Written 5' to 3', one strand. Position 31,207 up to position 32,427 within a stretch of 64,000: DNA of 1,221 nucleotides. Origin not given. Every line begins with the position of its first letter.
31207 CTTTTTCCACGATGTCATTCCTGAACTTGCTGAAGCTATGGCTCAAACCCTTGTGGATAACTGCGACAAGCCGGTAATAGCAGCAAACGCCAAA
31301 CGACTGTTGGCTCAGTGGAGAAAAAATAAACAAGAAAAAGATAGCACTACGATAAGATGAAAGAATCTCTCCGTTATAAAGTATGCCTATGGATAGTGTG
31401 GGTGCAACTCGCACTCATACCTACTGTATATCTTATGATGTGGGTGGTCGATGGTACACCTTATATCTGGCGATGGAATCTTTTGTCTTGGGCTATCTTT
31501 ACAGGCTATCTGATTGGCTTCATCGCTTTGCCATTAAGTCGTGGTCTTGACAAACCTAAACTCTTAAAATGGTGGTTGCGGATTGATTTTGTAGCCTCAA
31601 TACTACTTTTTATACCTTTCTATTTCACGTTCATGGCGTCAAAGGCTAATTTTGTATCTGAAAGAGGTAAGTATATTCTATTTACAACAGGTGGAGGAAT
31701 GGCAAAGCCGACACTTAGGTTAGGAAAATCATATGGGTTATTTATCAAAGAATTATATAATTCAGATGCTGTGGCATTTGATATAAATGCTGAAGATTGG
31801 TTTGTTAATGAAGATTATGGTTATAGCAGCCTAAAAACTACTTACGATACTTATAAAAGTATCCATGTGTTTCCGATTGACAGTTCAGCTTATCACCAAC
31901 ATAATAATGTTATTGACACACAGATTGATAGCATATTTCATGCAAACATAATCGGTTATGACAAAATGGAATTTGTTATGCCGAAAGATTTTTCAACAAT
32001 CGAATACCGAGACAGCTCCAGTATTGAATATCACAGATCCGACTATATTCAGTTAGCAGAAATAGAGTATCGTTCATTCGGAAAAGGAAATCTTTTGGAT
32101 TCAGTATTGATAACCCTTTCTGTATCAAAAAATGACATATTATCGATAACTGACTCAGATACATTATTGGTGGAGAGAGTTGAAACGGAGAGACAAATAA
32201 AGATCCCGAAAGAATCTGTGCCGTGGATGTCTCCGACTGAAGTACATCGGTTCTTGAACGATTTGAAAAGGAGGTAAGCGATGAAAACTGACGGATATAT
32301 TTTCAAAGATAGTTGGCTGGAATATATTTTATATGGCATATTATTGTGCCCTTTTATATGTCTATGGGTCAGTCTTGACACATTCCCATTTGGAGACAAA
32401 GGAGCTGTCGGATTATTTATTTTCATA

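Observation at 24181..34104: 10-kb same-strand array of ~15 translationally coupled orphan membrane ORFs without toxin, recombinase or phage genes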

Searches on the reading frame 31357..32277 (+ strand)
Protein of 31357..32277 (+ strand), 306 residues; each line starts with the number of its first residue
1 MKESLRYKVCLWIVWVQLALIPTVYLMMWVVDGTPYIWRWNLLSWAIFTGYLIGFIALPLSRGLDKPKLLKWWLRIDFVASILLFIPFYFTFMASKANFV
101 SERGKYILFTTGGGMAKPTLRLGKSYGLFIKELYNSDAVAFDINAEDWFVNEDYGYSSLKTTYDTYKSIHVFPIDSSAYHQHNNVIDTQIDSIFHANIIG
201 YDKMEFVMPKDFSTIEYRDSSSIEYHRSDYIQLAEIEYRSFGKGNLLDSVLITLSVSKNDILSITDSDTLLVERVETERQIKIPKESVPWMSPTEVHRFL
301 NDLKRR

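Call 5: search_protein_families(library=pfam, proteins=[window:31357-32277:+], max_evalue=0.1)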
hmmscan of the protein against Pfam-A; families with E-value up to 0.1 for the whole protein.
window:31357-32277:+ (306 aa): 0 families

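Call 7: search_protein_families(library=ncbifam, proteins=[window:31357-32277:+], max_evalue=0.01)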
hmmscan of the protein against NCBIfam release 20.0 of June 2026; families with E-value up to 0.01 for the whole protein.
window:31357-32277:+ (306 aa): 0 families

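Call 12: find_encoding_contigs(protein=window:31357-32277:+, flank=10000, max_places=8)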
Protein window:31357-32277:+ (306 aa): 23 contigs read that carry it; 7 places shown.
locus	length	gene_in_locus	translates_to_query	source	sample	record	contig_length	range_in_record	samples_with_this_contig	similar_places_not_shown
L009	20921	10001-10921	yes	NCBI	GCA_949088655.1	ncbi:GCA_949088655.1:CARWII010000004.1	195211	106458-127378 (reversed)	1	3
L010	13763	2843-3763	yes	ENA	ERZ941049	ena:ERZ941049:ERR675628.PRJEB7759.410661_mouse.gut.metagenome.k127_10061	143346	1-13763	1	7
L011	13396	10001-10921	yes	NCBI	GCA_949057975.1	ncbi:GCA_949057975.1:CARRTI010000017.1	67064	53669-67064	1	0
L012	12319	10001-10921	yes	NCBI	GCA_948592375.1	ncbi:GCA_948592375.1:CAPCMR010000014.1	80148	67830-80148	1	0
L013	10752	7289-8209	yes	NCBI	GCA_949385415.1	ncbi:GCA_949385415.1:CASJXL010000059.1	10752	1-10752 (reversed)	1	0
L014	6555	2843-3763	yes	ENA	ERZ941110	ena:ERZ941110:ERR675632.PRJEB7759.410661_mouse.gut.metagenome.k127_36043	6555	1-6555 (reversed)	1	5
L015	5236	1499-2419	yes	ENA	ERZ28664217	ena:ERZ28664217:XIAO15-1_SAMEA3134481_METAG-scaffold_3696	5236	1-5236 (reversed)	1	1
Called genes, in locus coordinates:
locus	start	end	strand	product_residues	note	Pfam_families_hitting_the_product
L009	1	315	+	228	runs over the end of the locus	PF00106:adh_short, PF08659:KR, PF13561:adh_short_C2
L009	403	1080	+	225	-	PF13353:Fer4_12, PF04055:Radical_SAM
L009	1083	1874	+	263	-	PF03544:TonB_C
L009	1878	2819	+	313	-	PF13715:CarbopepD_reg_2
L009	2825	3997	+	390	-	PF13644:DKNYY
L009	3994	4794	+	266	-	-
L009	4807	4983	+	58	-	-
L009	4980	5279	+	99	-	-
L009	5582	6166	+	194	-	-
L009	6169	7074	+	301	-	-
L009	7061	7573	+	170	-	-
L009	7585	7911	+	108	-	-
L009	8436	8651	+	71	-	-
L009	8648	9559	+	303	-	-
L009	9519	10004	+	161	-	-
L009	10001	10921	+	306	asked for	-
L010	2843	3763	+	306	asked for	-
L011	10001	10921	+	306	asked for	-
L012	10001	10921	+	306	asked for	-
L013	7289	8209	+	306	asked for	-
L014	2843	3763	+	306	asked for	-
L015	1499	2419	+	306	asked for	-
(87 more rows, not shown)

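Call 50: find_homologous_proteins(query=window:31357-32277:+, max_evalue=0.001)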
Query window:31357-32277:+ (306 aa): 73 proteins with E <= 0.001 among 1057 candidates.
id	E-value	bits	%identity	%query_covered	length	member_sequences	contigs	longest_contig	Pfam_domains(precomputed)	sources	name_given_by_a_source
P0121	2.0e-201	686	98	100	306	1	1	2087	-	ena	-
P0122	6.1e-192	655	98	96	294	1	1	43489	-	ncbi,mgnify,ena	mgnify:FL=1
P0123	1.1e-190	651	92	100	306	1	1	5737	-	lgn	-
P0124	9.9e-188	641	91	100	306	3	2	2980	-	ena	-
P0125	2.7e-187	640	91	100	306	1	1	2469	-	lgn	-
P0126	3.8e-184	629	96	95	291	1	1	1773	-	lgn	-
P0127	2.8e-183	627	90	100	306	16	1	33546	-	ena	-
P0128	3.6e-179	613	94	94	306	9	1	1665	-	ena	-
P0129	1.1e-177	608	87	100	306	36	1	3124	-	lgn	-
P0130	7.6e-174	596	85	100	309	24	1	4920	-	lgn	-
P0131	3.9e-172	590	87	95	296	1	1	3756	-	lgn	-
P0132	2.0e-170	584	84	100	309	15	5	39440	-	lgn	-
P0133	2.7e-168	577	82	100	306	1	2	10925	-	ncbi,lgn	-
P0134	1.1e-167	575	82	100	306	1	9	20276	-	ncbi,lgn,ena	-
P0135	1.2e-167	575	82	100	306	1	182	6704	-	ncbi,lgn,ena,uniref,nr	ncbi:hypothetical protein [Bacteroides acidifaciens]|uniref:hypothetical protein n=1 Tax=Bacteroides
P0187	5.6e-38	149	34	100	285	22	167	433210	-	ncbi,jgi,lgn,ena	-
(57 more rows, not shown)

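Call 51: find_encoding_contigs(protein=P0187, flank=10000, max_places=4)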
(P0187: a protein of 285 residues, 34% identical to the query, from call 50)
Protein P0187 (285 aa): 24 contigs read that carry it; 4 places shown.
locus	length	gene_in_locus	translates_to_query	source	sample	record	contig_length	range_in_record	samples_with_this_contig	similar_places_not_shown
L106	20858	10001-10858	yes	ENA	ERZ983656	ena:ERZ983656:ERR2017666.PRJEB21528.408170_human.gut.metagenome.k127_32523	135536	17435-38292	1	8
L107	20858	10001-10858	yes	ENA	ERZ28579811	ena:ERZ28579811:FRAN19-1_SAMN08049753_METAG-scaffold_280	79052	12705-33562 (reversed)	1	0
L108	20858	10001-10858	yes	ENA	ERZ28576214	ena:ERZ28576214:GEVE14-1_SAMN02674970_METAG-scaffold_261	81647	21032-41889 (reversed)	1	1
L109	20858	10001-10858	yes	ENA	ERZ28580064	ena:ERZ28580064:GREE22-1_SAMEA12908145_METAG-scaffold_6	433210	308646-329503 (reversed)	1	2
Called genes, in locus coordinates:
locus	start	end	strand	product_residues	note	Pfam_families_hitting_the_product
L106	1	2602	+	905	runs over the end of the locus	PF12846:AAA_10 (faint), PF19044:P-loop_TraG, PF01935:DUF87 (weak), PF19044:P-loop_TraG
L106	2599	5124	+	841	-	-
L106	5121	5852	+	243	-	-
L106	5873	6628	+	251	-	PF16464:DUF5045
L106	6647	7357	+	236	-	-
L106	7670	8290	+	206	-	PF13353:Fer4_12, PF04055:Radical_SAM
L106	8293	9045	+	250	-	PF03544:TonB_C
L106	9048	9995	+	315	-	PF13715:CarbopepD_reg_2 (weak)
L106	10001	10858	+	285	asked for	-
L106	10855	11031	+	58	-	-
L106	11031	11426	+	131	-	PF11042:DUF2750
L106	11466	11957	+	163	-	PF08974:DUF1877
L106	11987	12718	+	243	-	-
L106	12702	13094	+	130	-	-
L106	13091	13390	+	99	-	-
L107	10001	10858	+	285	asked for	-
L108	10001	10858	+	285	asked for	-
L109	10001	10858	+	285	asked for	-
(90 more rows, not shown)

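Call 52: find_encoding_contigs(protein=P0135, flank=10000, max_places=4)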
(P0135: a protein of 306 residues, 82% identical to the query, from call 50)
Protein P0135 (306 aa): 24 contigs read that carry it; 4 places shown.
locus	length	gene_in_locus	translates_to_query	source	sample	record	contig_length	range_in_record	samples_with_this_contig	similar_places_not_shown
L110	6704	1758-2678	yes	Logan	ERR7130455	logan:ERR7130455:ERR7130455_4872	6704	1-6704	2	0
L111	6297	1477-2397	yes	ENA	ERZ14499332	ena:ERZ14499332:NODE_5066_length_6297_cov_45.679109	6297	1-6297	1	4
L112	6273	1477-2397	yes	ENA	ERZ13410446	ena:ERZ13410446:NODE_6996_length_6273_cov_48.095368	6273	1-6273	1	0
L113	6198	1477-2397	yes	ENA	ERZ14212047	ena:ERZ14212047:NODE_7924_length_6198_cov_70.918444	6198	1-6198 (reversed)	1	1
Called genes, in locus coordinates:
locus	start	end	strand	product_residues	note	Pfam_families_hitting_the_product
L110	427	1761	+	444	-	-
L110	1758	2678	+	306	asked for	-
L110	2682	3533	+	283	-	-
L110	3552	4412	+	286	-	-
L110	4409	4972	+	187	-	-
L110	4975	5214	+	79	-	-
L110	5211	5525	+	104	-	-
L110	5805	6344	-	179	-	-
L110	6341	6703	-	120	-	?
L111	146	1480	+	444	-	-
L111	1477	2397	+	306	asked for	-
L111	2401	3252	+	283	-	-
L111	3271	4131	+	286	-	-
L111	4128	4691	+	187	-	-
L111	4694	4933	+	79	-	-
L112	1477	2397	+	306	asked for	-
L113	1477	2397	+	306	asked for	-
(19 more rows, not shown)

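Call 69: predict_structure(alignment_id=A7)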
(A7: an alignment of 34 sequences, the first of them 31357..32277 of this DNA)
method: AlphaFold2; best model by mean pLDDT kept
length: 306 residues; sequences in the alignment: 34
mean_pLDDT: 77.0   pTM: 0.71
mean pLDDT of the five models: 77.0, 75.6, 74.4, 73.9, 69.2
residues with pLDDT >= 90: 75; 70-90: 112; 50-70: 113; < 50: 6
segments of 3 or more residues with pLDDT < 50: 241-245
pLDDT, mean of each block of 10 residues (from residue 1): 68 65 60 62 63 62 58 66 64 70 88 69 84 74 79 93 84 94 97 87 92 90 87 82 58 83 68 80 85 94 81
secondary structure, 60 per line:
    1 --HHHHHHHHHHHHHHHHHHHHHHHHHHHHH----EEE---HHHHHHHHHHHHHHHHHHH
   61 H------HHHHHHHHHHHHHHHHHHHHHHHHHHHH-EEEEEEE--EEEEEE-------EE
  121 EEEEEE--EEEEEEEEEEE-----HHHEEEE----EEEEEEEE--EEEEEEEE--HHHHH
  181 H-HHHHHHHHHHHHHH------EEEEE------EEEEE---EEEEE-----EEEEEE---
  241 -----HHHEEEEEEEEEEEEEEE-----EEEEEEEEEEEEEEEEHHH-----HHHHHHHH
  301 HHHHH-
elements in order: H3-31 E36-38 H42-61 H68-95 E97-103 E106-111 E119-126 E129-139 E148-151 E156-163 E166-173 H176-181 H183-196 E203-207 E214-218 E222-226 E232-237 E249-263 E269-284 H293-305

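Call 74: fold_search(model_id=the predicted structure, library=pdb)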
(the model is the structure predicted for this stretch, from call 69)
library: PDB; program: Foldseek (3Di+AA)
matches with E <= 10: 645; with E <= 0.001: 0
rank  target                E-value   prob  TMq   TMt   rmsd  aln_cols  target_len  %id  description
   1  7mx5_A                2.2e-02  0.69  0.20  0.16  18.1       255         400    9  Crystal structure of TolB from Acinetobacter baumannii (released 2021-05-26)
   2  8y9c_B                2.3e-02  0.23  0.16  0.05  21.1       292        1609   13  De novo design mini-binder in complex with TcdB4 (released 2024-08-28)
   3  7mx5_B                4.0e-02  0.63  0.18  0.14  12.8       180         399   10  Crystal structure of TolB from Acinetobacter baumannii (released 2021-05-26)
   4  6n4v_A                6.9e-02  0.15  0.13  0.15  18.4       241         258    7  CryoEM structure of Leviviridae PP7 WT coat protein dimer capsid (PP7PP7-WT) (released 2019-04-03)
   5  6ht9_D                8.2e-02  0.09  0.12  0.13  18.6       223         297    8  Mouse fetuin-B in complex with crayfish astacin (released 2019-03-13)
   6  2qux_M                9.1e-02  0.69  0.16  0.33   7.9       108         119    8  PP7 coat protein dimer in complex with RNA hairpin (released 2007-12-18)
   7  6wts_C                9.6e-02  0.44  0.17  0.22  14.5       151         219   10  CryoEM structure of the C. sordellii lethal toxin TcsL in complex with SEMA6A (released 2020-07-08)
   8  6ar6_A                1.0e-01  0.38  0.17  0.04  12.0       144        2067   13  Clostridioides difficile toxinB with DLD-4 darpin (released 2018-08-22)
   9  5uw5_B                1.1e-01  0.21  0.17  0.09  16.7       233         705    9  PCY1 H695A Variant in Complex with Follower Peptide (released 2017-05-31)
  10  8y3v_A                1.2e-01  0.54  0.15  0.26   7.5       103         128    9  The self-assembled nanotube of CPC46A/Q70V (released 2024-11-06)
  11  6oq5_A                1.2e-01  0.13  0.14  0.03  18.1       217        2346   10  Structure of the full-length Clostridium difficile toxin B in complex with 3 VHHs (released 2019-07-10)
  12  5o3u_D                1.3e-01  0.23  0.17  0.10  16.7       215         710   10  Structural characterization of the fast and promiscuous macrocyclase from plant - PCY1-S562A bound to Presegetalin F1 (released 2018-02-07)
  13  2qux_K                1.3e-01  0.51  0.16  0.31   8.0       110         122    9  PP7 coat protein dimer in complex with RNA hairpin (released 2007-12-18)
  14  4ax4                  1.3e-01  0.28  0.18  0.09  14.2       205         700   10  PROLYL OLIGOPEPTIDASE FROM PORCINE BRAIN, H680A MUTANT (released 2012-09-26)
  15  8y3v_D                1.4e-01  0.38  0.14  0.25   7.5       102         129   11  The self-assembled nanotube of CPC46A/Q70V (released 2024-11-06)
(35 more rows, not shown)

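Call 78: search_solved_structures(query=A7, max_evalue=1)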
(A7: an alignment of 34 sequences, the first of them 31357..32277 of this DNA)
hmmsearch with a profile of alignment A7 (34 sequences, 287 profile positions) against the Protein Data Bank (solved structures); distinct sequences matched with E-value up to 1: 2.
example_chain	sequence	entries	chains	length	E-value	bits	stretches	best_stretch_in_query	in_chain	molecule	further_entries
1buo_A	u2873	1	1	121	0.023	17.4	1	169-237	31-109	PROTEIN (PROMYELOCYTIC LEUKEMIA ZINC FINGER PROTEIN PLZF)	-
1cs3_A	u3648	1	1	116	0.032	17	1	169-231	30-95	ZINC FINGER PROTEIN PLZF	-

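Call 96: find_homologous_proteins(query=L110:427-1761:+, max_evalue=0.001)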
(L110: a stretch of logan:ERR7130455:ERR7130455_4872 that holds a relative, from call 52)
Query L110:427-1761:+ (444 aa): 79 proteins with E <= 0.001 among 5493 candidates.
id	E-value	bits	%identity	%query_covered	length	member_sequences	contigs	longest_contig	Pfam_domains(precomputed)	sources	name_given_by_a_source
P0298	8.3e-298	1005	100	100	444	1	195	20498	-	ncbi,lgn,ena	-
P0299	2.1e-297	1004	100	100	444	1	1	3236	-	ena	-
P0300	2.8e-297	1004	100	100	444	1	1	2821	-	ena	-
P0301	3.6e-297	1003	100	100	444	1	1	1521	-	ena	-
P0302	7.8e-297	1002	100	100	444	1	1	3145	-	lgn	-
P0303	8.4e-297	1002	100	100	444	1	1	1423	-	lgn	-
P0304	1.2e-296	1002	100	100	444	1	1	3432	-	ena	-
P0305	4.5e-294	993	100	99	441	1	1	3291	-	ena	-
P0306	7.7e-284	959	100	95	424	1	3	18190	-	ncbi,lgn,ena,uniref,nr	ncbi:hypothetical protein [Bacteroides acidifaciens]|uniref:hypothetical protein n=1 Tax=Bacteroides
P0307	2.9e-283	958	100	95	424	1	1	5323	-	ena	-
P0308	6.5e-273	923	92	99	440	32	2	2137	-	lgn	-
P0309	2.0e-270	915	92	99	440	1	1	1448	-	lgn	-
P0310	1.4e-263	893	90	99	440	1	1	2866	-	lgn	-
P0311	1.4e-262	889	90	99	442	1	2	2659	-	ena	-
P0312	5.2e-260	881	88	99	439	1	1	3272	-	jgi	-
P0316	3.6e-252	855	85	99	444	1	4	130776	-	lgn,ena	-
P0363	8.1e-117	409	45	96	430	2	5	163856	-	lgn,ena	-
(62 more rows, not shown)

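Call 97: find_encoding_contigs(protein=P0316, flank=10000, max_places=2)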
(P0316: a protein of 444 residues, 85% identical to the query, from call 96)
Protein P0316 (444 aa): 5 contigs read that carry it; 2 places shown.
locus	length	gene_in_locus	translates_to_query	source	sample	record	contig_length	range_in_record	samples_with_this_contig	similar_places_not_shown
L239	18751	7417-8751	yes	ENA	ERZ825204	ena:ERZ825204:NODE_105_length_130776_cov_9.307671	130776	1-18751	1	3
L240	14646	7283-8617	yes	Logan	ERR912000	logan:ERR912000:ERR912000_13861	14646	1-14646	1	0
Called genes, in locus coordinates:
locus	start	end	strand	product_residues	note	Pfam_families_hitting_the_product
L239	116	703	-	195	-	-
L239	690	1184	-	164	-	-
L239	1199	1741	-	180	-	-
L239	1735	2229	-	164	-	-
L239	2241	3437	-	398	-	PF03432:Relaxase (faint)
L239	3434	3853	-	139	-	PF21983:NikA-like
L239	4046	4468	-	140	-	-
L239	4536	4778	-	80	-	PF12728:HTH_17 (weak)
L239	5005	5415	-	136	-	-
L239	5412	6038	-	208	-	-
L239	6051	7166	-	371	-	PF17761:DUF1016_N, PF06250:YhcG_C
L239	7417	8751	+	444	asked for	-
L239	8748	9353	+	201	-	-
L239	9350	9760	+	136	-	-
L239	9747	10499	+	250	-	PF18616:CdiI_3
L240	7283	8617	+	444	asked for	-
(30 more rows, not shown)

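Call 98: find_encoding_contigs(protein=P0363, flank=10000, max_places=2)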
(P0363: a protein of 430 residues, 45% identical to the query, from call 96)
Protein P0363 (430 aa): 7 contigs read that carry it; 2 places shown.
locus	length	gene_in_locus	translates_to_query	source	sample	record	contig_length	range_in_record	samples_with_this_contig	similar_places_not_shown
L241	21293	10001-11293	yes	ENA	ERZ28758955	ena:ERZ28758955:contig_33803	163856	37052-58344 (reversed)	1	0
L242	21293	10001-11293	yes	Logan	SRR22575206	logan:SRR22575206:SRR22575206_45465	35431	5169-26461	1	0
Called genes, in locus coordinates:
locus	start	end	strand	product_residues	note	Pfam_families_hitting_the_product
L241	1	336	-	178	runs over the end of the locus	PF13378:MR_MLE_C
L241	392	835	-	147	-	PF21508:MenC_N (weak)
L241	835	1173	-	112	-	PF00378:ECH_1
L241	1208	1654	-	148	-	PF00378:ECH_1, PF16113:ECH_2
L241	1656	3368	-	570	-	PF02776:TPP_enzyme_N, PF16582:TPP_enzyme_M_2, PF02775:TPP_enzyme_C (weak)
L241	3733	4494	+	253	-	PF03477:ATP-cone, PF13597:NRDD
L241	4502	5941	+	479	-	PF13597:NRDD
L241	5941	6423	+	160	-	PF13353:Fer4_12, PF04055:Radical_SAM (weak)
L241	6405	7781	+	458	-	PF02129:Peptidase_S15, PF20434:BD-FAE (faint), PF00561:Abhydrolase_1, PF01738:DLH (faint), PF12697:Abhydrolase_6, PF12146:Hydrolase_4, PF08840:BAAT_C (weak)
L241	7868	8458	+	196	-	PF00027:cNMP_binding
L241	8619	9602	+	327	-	-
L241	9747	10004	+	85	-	-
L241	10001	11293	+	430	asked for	-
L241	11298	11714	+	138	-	-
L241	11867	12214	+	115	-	-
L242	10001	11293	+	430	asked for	-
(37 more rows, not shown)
